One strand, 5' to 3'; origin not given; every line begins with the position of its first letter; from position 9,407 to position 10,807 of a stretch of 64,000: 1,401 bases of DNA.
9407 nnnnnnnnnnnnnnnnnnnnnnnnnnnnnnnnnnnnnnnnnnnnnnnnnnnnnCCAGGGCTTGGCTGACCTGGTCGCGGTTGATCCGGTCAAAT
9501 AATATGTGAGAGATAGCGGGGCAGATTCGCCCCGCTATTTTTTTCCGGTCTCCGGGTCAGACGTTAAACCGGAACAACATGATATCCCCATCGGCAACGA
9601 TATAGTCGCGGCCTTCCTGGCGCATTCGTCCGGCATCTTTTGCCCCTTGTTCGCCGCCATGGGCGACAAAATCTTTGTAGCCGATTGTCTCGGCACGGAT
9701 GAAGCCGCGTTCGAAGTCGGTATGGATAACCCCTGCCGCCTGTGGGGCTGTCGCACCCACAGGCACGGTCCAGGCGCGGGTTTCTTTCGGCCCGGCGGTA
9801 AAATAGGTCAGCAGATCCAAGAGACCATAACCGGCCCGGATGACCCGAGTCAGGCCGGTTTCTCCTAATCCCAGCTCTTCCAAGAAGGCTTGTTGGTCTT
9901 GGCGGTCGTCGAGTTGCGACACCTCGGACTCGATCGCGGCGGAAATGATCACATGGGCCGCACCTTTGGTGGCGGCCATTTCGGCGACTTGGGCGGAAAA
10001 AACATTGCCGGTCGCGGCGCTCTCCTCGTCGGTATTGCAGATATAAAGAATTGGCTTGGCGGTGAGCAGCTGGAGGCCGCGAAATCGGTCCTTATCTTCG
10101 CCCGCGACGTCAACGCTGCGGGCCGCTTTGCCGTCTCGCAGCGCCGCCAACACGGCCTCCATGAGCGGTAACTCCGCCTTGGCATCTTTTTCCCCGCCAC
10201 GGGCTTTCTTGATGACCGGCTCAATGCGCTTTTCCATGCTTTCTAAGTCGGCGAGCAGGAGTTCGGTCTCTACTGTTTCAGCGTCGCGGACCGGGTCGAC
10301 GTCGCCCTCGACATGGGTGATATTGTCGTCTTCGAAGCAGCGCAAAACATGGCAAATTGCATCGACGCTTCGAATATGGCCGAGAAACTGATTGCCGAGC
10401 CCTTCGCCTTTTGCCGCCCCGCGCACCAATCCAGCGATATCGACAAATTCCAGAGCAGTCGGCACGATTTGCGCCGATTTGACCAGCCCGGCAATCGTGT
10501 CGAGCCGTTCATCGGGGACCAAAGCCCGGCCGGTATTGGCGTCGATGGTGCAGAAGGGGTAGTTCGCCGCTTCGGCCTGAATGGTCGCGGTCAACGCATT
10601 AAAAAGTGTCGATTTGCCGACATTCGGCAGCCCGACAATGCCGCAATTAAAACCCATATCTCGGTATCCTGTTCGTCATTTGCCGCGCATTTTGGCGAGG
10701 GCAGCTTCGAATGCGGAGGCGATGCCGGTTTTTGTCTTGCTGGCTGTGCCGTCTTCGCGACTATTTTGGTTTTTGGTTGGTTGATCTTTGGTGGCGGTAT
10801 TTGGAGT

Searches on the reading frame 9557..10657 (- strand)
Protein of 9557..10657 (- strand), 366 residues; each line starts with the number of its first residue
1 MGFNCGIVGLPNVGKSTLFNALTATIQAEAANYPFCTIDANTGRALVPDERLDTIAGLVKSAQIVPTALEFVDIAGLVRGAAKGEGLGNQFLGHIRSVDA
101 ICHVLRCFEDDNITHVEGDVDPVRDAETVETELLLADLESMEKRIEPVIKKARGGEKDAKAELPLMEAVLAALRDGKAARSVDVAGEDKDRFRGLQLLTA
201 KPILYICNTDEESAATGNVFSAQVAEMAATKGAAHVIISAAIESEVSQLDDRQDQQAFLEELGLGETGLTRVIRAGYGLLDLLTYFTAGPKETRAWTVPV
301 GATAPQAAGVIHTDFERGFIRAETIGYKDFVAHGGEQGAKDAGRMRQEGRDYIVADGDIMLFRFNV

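Call 69: search_protein_families(library=pfam, proteins=[window:9557-10657:-], max_evalue=0.00001)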
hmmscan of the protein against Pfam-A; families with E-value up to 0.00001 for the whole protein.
window:9557-10657:- (366 aa): 3 families
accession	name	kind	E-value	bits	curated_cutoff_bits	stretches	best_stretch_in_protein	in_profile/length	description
PF06071.19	YchF-GTPase_C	-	5.5e-38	129.4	27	1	282-365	1-84/84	Protein of unknown function (DUF933)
PF01926.29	MMR_HSR1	-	6.1e-22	78.3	21.9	1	5-120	2-96/113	50S ribosome-binding GTPase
PF02421.24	FeoB_N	-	1.4e-07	31.6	27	1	5-47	3-44/156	Ferrous iron transport protein B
